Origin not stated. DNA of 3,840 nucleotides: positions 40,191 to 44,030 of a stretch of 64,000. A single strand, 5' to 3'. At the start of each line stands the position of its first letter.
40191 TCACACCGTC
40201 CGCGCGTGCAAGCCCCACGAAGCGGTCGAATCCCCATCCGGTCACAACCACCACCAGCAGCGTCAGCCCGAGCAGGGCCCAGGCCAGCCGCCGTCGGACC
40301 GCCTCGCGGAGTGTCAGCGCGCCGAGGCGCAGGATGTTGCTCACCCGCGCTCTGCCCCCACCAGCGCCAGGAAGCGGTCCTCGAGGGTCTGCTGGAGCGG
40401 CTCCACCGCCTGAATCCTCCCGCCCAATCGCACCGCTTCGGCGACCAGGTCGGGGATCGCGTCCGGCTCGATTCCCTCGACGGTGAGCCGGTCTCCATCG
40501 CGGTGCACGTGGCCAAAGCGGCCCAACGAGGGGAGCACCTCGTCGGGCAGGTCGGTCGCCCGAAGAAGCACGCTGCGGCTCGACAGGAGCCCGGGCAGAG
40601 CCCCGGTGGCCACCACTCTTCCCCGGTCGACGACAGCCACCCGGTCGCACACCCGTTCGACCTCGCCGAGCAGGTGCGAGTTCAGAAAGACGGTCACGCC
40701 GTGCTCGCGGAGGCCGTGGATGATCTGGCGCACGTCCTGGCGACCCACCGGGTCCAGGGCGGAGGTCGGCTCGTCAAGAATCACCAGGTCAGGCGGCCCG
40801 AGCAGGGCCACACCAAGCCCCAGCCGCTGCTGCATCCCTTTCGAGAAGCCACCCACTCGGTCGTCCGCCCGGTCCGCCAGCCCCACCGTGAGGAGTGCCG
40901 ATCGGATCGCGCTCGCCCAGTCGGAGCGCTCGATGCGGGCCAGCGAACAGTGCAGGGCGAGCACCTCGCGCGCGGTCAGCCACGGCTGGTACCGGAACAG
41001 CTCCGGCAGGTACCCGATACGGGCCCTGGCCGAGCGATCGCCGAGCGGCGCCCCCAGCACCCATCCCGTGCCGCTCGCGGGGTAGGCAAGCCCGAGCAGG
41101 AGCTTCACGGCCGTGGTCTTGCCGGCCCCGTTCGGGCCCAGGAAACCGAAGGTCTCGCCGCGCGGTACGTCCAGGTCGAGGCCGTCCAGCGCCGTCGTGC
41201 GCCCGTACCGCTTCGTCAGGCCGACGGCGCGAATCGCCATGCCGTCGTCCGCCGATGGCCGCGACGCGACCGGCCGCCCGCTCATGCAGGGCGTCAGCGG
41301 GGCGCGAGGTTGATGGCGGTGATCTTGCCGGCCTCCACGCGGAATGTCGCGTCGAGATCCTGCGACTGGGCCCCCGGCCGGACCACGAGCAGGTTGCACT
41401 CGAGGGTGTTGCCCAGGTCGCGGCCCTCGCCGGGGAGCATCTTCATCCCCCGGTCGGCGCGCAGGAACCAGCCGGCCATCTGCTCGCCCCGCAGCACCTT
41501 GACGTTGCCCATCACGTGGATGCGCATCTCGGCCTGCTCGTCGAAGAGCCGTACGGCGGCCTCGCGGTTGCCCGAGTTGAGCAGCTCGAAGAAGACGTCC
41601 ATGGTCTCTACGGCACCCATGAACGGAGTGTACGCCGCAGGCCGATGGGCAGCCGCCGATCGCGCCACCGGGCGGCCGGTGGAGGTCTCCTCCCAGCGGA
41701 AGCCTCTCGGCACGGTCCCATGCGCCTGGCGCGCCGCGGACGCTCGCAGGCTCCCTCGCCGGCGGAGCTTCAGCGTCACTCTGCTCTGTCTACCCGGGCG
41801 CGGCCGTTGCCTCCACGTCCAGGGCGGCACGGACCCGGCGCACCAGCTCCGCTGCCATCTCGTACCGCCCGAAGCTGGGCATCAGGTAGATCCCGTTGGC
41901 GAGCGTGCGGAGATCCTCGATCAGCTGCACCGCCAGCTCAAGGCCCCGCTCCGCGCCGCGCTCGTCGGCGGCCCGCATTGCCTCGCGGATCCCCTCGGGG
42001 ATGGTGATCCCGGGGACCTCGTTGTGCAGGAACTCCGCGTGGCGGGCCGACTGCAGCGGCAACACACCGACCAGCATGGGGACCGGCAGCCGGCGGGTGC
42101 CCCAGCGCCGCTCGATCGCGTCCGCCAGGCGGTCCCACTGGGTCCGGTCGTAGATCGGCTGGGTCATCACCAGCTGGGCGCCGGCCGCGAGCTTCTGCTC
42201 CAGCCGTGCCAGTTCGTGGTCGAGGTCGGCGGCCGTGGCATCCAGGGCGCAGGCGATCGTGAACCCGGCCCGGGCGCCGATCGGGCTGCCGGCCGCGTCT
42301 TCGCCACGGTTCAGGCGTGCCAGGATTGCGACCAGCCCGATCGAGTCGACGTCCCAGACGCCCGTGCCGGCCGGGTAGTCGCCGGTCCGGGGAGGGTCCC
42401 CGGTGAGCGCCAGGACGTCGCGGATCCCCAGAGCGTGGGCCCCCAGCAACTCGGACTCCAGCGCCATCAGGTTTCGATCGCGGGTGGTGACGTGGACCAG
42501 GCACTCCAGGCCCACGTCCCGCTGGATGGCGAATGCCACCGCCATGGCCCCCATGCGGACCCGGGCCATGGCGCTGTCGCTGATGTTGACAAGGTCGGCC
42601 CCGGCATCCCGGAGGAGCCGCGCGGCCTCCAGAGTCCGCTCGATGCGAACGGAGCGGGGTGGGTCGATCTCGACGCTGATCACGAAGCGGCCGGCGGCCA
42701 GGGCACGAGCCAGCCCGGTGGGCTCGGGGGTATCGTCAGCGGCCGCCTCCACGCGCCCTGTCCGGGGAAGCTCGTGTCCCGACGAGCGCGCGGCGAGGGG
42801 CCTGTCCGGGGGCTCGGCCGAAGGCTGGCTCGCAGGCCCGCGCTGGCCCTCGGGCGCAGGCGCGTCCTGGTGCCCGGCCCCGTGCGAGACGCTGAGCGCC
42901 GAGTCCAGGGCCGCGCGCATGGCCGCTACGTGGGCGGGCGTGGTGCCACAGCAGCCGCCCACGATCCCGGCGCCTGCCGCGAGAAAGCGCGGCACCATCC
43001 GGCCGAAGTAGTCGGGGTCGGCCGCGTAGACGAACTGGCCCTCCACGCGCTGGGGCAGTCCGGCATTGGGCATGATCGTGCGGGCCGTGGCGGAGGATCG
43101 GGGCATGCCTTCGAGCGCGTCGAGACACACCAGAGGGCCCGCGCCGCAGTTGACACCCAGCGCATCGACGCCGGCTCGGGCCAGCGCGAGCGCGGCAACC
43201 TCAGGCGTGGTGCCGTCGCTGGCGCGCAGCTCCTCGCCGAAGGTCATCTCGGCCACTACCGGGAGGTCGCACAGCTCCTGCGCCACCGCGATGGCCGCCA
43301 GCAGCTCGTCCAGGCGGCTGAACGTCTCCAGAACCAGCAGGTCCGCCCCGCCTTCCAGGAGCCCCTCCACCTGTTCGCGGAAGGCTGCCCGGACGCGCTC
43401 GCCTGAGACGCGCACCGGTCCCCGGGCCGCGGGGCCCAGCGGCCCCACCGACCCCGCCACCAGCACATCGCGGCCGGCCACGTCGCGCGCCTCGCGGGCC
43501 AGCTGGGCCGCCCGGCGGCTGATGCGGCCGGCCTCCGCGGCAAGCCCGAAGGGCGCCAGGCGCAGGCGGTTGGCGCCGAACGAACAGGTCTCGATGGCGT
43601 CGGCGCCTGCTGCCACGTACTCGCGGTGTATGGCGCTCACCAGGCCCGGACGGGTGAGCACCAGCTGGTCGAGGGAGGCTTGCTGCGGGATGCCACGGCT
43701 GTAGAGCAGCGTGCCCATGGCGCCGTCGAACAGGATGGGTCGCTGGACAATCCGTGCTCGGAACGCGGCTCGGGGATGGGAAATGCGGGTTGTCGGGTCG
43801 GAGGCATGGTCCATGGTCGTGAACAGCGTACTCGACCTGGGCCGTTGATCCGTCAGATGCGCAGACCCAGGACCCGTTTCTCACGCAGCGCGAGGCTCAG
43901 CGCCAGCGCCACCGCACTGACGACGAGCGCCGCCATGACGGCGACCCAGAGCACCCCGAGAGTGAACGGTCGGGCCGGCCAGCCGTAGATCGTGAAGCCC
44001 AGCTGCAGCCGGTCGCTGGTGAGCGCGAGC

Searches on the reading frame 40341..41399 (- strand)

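Call 77: search_protein_families(library=pfam, proteins=[window:40341-41399:-], max_evalue=0.001)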
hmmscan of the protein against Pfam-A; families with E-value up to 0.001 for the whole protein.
window:40341-41399:- (352 aa): 2 families
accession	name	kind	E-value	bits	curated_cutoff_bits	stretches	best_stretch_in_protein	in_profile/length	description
PF00005.33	ABC_tran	-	1.5e-27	97.3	25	1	71-213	1-137/137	ABC transporter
PF13304.12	AAA_21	-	1.4e-09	38.9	27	1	183-243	236-299/304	AAA domain, putative AbiEii toxin, Type IV TA system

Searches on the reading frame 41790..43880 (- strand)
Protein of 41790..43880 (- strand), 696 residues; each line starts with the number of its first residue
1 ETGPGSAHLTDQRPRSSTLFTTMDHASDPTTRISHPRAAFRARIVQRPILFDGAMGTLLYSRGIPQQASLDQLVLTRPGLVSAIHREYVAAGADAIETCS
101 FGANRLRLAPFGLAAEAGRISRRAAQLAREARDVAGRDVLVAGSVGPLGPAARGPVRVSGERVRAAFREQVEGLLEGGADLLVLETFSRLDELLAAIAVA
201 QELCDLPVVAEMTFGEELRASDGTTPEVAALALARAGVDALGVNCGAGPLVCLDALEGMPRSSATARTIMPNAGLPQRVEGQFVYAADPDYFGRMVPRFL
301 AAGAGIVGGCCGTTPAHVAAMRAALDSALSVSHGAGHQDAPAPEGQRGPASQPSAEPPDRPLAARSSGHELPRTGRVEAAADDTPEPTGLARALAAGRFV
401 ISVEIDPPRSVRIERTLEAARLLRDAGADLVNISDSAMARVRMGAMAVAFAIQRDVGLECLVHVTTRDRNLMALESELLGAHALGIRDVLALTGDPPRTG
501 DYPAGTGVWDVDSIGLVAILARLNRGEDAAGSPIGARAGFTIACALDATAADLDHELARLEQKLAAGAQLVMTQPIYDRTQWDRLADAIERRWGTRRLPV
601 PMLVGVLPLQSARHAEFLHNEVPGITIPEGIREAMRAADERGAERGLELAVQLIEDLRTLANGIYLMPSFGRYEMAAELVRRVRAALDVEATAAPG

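Call 56: search_protein_families(library=pfam, proteins=[window:41790-43880:-], max_evalue=0.0001)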
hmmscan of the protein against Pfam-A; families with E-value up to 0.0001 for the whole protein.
window:41790-43880:- (696 aa): 2 families
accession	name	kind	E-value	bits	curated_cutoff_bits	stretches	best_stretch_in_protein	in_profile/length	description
PF02574.22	S-methyl_trans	-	1.8e-69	235.2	22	1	50-325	2-283/283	Homocysteine S-methyltransferase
PF02219.23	MTHFR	-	3.8e-32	112.2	24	1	392-658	4-261/287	Methylenetetrahydrofolate reductase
